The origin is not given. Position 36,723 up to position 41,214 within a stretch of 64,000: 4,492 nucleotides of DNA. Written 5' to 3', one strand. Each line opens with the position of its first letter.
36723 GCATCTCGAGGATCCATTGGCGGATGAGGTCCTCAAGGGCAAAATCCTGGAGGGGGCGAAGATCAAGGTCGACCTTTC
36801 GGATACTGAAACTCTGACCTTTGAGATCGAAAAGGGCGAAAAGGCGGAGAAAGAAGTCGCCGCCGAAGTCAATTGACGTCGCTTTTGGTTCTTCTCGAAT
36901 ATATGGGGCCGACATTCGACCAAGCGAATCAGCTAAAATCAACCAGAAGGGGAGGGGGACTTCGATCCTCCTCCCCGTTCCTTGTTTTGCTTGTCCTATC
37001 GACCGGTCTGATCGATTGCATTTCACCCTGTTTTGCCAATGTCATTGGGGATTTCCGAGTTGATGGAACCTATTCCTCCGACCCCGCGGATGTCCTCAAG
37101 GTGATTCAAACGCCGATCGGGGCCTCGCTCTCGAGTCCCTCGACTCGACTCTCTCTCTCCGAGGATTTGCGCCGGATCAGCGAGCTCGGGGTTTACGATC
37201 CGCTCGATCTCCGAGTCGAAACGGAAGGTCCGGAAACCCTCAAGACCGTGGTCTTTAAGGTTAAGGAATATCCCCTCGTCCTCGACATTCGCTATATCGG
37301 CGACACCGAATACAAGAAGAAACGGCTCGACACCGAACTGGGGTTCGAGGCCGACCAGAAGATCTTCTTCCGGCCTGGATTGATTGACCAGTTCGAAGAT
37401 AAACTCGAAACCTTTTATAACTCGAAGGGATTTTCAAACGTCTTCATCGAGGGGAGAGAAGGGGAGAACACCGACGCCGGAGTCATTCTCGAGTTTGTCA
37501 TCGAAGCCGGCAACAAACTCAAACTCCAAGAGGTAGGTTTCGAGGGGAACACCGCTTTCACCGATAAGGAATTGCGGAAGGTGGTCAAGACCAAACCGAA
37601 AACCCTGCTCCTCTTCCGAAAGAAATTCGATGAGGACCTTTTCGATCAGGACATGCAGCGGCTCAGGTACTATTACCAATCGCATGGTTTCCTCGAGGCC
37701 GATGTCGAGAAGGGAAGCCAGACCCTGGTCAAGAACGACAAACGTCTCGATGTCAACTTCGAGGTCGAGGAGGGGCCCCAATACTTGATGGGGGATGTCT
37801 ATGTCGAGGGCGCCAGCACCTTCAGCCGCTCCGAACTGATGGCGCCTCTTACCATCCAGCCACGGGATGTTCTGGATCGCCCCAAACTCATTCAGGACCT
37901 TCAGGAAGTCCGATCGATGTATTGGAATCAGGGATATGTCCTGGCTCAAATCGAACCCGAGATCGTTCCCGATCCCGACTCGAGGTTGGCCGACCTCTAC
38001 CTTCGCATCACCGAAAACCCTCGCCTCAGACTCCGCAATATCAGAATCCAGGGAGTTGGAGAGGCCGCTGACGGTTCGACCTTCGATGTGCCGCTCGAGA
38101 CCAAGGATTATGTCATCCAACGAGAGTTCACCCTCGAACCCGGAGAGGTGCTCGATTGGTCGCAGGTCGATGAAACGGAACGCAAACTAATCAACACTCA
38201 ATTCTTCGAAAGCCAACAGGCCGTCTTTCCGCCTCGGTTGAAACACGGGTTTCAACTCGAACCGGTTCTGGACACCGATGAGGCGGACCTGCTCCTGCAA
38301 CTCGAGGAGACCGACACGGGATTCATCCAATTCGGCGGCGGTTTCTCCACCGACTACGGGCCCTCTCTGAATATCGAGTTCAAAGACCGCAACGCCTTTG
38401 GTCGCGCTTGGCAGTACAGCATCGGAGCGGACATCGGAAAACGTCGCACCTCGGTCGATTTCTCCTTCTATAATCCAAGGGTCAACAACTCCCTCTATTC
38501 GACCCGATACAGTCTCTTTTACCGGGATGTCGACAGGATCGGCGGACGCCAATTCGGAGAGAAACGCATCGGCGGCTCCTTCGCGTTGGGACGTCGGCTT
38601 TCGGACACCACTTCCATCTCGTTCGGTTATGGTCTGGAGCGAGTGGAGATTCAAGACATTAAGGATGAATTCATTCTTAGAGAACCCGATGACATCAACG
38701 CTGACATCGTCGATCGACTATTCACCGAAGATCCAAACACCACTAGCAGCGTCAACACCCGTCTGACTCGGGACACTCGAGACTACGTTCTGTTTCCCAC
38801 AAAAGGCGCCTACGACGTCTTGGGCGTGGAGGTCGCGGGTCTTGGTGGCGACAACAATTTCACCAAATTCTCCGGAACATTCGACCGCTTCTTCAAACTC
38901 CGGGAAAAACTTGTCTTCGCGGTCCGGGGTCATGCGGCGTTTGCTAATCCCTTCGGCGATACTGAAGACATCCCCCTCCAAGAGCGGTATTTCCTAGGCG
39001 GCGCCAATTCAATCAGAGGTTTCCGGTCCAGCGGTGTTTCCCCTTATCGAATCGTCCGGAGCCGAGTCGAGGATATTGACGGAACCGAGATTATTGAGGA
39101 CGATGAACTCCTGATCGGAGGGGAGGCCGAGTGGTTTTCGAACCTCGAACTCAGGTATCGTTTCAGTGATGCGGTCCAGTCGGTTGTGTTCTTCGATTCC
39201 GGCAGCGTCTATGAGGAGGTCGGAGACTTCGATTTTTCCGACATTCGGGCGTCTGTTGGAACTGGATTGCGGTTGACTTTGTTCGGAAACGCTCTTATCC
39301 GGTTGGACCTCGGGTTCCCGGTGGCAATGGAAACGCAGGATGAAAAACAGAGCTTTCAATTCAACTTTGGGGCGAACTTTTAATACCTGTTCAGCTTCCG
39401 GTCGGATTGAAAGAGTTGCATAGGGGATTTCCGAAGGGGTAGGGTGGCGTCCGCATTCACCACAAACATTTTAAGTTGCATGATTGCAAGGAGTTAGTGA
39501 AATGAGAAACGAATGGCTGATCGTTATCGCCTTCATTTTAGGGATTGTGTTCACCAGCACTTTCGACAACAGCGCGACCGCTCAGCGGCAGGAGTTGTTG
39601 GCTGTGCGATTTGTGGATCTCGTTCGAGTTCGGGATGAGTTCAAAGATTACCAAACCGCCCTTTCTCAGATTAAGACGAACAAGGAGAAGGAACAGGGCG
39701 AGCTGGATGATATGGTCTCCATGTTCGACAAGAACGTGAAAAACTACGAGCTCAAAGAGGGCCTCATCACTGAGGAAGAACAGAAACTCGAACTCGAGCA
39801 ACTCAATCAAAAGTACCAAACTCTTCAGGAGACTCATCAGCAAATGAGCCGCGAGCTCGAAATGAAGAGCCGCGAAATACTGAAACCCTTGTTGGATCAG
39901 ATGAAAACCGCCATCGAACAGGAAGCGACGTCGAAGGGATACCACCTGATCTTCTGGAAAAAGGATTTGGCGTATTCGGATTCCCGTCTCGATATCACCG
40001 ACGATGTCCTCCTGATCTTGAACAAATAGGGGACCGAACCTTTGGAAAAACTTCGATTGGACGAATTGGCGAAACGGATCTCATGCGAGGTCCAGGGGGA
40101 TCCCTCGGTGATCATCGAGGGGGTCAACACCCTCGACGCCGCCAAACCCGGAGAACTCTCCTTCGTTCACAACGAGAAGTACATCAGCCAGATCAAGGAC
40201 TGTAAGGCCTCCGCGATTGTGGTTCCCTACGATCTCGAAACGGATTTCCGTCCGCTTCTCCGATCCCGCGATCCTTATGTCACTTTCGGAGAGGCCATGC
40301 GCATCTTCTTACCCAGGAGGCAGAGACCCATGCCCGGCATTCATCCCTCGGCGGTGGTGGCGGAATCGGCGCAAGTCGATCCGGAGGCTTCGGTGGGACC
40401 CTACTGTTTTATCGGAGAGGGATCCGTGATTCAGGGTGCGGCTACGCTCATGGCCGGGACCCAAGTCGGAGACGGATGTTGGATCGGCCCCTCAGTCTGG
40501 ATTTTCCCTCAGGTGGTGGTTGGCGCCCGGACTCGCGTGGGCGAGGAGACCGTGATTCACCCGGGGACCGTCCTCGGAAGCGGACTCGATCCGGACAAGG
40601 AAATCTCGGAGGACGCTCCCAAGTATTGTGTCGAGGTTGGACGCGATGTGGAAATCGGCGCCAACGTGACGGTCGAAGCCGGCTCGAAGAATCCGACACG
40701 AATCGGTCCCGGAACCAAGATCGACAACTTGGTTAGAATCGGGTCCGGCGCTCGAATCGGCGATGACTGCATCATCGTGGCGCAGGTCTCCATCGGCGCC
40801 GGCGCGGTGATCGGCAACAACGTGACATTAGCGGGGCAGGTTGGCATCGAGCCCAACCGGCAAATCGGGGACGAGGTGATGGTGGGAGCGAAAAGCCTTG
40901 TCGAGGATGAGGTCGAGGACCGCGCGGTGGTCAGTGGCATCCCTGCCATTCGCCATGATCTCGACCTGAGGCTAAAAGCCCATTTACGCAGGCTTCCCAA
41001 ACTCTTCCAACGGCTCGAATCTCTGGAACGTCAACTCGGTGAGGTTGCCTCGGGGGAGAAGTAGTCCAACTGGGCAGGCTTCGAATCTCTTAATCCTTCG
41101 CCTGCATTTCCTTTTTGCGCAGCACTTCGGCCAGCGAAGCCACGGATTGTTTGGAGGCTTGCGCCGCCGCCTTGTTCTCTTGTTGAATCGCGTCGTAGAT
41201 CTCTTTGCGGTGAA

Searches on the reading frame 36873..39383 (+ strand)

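Call 84: search_protein_families(library=pfam, proteins=[window:36873-39383:+], max_evalue=0.00001)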
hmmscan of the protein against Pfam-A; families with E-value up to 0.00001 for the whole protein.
window:36873-39383:+ (836 aa): 2 families
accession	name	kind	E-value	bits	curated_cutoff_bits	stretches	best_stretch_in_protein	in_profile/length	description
PF01103.29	Omp85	-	1.2e-59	202.8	24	1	507-836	1-325/325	Omp85 superfamily domain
PF07244.20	POTRA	-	2.8e-38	130.9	21.3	2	218-301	3-79/79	Surface antigen variable number repeat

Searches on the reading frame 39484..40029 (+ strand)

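Call 14: search_protein_families(library=pfam, proteins=[window:39484-40029:+], max_evalue=0.001)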
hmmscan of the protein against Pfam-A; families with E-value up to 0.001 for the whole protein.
window:39484-40029:+ (181 aa): 1 family
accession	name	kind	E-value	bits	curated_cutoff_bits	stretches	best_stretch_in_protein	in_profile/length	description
PF03938.19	OmpH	-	4.1e-22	79.3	32.4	1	42-176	3-138/141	Outer membrane protein (OmpH-like)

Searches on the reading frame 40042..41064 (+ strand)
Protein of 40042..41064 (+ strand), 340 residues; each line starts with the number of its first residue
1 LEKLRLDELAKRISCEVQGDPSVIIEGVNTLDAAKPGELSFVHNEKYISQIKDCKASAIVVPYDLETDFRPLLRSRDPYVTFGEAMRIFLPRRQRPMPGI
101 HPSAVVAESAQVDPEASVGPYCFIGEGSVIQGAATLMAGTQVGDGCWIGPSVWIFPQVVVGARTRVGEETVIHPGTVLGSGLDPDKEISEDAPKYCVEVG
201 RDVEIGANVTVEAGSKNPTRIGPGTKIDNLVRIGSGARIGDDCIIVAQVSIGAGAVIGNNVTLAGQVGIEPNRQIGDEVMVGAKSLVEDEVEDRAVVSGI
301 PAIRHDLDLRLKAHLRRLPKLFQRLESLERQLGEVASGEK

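Call 14: search_protein_families(library=pfam, proteins=[window:40042-41064:+], max_evalue=0.001)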
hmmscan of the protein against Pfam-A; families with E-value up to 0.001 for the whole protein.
window:40042-41064:+ (340 aa): 7 families
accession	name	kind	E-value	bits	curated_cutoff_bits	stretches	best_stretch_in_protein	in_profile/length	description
PF00132.30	Hexapep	-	1.7e-30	103.9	27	3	219-252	2-35/36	Bacterial transferase hexapeptide (six repeats)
PF04613.19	LpxD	-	6.6e-18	64.7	30.8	1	23-87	2-69/70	UDP-3-O-[3-hydroxymyristoyl] glucosamine N-acyltransferase, LpxD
PF25084.1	LbH_EIF2B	-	7.7e-14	52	54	2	105-181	29-102/105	EIF2B subunit epsilon LbH domain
PF14602.12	Hexapep_2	-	5.9e-09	35.9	27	0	231-263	2-32/34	Hexapeptide repeat of succinyl-transferase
PF25247.1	LbH_GLGC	-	5.5e-07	30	27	0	138-209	14-80/135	GLGC left-handed parallel beta-helix domain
PF25087.1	GMPPB_C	-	1.9e-06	27.9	39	0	104-181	5-80/110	GMPPB C-terminal domain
PF24894.1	Hexapep_GlmU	-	2e-05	25.1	23.3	0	230-279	40-87/104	GlmU-like, C-terminal hexapeptide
